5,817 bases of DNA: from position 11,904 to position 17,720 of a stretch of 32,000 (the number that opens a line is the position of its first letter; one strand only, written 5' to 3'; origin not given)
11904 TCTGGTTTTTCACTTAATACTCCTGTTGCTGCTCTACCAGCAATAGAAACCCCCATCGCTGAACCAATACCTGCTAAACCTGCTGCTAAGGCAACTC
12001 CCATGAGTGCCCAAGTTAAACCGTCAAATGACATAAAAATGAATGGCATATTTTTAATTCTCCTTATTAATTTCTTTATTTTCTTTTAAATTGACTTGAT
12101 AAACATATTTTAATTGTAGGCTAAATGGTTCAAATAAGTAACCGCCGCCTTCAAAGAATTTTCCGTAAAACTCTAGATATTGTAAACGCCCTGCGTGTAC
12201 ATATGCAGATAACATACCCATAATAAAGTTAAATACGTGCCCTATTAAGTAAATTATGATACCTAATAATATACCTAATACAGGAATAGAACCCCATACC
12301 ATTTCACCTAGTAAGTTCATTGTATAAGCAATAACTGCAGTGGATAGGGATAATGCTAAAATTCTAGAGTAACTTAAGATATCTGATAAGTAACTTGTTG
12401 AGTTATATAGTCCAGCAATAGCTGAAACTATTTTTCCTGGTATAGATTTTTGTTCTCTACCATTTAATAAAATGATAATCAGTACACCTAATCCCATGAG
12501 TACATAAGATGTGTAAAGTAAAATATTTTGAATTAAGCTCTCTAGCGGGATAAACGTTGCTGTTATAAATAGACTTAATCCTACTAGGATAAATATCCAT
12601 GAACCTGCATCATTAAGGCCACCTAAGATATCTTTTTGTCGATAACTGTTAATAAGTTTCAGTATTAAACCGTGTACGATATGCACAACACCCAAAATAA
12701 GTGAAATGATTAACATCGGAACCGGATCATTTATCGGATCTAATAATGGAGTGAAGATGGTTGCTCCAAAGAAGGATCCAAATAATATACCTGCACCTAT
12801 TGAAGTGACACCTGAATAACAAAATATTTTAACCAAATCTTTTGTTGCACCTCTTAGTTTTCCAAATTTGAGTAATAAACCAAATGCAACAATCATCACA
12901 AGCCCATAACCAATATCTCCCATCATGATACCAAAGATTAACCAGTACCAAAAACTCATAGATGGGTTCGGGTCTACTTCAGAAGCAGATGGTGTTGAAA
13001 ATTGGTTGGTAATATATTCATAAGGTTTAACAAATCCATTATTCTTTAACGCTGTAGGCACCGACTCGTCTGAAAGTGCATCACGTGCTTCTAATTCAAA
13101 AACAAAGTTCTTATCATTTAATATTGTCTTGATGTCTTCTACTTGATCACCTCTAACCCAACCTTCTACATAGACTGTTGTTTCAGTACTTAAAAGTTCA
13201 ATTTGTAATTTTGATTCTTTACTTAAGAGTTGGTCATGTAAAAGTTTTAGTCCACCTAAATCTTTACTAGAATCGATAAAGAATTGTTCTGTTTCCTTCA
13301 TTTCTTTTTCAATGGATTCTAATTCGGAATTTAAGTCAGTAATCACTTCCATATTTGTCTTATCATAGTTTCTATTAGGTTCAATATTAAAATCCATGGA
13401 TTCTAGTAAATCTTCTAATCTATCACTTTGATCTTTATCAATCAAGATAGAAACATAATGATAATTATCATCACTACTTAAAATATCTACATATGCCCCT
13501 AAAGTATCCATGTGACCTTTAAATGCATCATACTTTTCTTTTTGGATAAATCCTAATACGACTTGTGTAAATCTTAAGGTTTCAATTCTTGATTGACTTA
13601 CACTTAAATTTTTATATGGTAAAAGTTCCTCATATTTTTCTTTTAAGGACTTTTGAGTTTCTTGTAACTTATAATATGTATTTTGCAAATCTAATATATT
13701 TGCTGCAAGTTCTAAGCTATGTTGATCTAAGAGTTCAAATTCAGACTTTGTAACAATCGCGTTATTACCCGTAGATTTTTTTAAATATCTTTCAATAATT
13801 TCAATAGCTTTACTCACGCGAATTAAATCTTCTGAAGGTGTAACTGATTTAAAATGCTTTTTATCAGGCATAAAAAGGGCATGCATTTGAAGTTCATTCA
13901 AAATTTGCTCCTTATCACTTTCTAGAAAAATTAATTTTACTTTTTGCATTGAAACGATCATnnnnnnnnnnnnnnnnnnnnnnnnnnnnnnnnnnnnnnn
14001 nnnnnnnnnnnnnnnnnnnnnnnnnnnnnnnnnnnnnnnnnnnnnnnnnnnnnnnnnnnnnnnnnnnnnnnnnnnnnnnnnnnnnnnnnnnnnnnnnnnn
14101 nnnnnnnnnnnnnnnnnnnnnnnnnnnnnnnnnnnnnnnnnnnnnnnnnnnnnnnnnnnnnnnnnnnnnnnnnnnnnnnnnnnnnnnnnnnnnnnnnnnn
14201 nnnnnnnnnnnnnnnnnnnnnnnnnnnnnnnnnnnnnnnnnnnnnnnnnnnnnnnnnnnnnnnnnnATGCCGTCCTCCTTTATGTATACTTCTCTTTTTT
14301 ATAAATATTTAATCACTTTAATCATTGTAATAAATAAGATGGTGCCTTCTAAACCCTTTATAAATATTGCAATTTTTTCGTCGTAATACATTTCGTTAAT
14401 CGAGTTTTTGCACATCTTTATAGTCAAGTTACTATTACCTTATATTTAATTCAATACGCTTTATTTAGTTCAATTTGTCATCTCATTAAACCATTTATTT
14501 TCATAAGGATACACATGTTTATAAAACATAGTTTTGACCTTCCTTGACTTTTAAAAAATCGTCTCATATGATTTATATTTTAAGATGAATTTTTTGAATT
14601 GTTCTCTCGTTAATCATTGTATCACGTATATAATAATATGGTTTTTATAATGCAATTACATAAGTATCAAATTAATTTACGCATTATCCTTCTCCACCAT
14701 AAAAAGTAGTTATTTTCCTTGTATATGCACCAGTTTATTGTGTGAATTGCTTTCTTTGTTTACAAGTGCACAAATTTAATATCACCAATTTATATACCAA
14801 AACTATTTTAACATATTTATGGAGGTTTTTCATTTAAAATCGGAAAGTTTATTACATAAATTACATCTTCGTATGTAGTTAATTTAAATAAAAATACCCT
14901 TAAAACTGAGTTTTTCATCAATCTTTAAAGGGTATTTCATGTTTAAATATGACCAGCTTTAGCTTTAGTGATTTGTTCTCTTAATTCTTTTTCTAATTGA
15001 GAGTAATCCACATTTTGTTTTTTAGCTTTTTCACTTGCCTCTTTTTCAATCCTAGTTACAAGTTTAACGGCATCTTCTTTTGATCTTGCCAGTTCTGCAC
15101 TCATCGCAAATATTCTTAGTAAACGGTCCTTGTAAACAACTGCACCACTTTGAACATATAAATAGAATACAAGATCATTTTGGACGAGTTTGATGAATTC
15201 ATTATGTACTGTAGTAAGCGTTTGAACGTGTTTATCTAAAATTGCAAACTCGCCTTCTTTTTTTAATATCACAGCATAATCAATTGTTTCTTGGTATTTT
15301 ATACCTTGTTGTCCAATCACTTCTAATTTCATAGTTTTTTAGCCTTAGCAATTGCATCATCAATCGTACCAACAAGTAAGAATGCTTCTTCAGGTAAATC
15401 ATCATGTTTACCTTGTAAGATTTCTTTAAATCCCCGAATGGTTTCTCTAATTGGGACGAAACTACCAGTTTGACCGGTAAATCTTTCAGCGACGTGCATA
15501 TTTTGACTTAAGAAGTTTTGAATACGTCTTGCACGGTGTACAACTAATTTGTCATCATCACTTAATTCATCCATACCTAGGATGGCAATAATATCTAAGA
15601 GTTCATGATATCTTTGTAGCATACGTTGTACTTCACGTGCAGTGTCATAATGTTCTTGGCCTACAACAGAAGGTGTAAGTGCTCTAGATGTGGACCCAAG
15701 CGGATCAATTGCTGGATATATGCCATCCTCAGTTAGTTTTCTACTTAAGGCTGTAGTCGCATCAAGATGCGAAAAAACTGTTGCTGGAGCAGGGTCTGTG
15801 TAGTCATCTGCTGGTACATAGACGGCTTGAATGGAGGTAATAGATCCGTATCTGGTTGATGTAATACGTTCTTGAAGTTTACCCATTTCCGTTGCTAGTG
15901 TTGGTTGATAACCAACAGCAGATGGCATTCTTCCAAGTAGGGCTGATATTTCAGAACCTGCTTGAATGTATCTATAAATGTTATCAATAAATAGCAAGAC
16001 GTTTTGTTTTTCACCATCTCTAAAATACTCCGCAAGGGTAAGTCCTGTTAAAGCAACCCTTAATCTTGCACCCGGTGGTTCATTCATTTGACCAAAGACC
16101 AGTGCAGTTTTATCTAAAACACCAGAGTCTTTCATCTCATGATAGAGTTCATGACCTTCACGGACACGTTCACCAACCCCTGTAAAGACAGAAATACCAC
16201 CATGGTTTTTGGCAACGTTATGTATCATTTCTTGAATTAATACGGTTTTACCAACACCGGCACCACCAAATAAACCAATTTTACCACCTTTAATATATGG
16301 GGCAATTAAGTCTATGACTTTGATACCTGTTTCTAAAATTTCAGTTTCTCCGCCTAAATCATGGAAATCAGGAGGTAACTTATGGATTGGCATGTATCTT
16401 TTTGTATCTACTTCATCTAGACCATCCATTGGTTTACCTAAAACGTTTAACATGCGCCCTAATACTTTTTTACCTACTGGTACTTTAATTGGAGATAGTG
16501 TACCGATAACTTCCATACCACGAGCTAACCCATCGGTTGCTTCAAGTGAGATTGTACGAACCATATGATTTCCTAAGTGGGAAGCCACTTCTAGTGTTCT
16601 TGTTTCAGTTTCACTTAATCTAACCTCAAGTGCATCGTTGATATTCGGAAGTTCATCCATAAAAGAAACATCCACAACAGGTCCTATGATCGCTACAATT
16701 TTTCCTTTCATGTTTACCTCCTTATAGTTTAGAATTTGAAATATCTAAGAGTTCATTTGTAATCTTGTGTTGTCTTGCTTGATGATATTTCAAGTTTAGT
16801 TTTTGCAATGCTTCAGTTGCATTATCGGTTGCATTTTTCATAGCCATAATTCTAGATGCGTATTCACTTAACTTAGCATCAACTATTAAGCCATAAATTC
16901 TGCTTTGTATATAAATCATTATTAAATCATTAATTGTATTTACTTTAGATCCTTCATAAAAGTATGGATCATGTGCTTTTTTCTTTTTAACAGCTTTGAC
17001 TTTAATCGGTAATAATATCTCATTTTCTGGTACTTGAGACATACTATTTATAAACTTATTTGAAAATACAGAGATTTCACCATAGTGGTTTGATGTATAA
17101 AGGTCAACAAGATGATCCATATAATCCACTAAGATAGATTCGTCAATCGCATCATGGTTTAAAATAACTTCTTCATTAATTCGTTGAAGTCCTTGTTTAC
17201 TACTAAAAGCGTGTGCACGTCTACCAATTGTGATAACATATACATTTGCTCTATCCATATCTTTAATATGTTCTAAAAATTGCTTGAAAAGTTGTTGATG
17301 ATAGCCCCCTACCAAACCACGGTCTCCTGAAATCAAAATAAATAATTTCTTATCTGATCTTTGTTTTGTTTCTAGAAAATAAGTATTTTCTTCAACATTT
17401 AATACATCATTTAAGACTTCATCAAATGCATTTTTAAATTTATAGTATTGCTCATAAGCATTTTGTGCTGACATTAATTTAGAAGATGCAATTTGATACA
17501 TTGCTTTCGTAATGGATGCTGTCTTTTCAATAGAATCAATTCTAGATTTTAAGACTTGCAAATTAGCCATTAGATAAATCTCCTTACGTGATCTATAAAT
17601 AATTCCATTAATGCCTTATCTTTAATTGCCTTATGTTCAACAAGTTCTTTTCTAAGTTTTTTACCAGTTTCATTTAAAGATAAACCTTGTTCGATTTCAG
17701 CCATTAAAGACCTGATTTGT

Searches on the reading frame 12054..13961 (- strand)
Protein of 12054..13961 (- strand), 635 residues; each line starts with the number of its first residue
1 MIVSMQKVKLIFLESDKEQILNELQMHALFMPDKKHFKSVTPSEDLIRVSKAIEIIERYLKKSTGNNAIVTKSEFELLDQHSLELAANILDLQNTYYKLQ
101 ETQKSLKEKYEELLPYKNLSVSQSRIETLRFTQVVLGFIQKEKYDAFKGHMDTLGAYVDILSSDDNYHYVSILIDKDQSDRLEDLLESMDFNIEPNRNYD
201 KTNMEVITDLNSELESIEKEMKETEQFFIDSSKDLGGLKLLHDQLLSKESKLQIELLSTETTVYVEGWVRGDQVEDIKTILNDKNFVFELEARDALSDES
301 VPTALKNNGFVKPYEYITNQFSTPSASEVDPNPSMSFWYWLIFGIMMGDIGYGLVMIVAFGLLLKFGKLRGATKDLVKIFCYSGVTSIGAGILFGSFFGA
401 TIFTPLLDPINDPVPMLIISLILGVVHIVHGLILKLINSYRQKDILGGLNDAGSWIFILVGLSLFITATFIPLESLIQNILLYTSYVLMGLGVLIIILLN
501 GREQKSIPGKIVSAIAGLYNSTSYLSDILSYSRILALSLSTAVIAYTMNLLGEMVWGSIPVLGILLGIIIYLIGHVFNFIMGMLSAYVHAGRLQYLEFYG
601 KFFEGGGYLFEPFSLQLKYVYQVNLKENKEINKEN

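Call 32: search_protein_families(library=pfam, proteins=[window:12054-13961:-], max_evalue=0.001)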
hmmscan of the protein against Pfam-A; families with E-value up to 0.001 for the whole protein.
window:12054-13961:- (635 aa): 1 family
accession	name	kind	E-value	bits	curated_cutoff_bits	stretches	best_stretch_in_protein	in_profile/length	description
PF01496.24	V_ATPase_I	-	6.8e-28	97.5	30.7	2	30-373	59-424/815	V-type ATPase 116kDa subunit family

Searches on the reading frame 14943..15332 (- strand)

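Call 31: search_protein_families(library=pfam, proteins=[window:14943-15332:-], max_evalue=0.001)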
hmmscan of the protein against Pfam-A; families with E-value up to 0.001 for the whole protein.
window:14943-15332:- (129 aa): 1 family
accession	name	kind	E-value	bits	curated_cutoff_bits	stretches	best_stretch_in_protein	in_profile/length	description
PF02823.21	ATP-synt_DE_N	-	1e-08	35.5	27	1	1-79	1-80/80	ATP synthase, Delta/Epsilon chain, beta-sandwich domain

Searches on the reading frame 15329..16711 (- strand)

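Call 31: search_protein_families(library=pfam, proteins=[window:15329-16711:-], max_evalue=0.001)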
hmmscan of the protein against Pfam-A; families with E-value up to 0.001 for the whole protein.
window:15329-16711:- (460 aa): 3 families
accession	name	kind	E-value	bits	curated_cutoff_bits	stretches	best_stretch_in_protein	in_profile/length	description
PF00006.31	ATP-synt_ab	-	3e-75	253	29.5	1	129-342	1-213/213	ATP synthase alpha/beta family, nucleotide-binding domain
PF02874.29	ATP-synt_ab_N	-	6.1e-19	68.8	20.9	1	5-71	1-68/69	ATP synthase alpha/beta family, beta-barrel domain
PF22919.1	ATP-synt_VA_C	-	9.1e-17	61.4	24.7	1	348-435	6-96/101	C-terminal domain of V and A type ATP synthase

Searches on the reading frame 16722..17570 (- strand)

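Call 31: search_protein_families(library=pfam, proteins=[window:16722-17570:-], max_evalue=0.001)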
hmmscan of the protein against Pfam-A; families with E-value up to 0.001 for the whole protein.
window:16722-17570:- (282 aa): 1 family
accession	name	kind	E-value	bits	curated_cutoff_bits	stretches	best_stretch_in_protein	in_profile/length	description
PF00231.24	ATP-synt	-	6.1e-68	230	39.9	1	3-278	1-279/285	ATP synthase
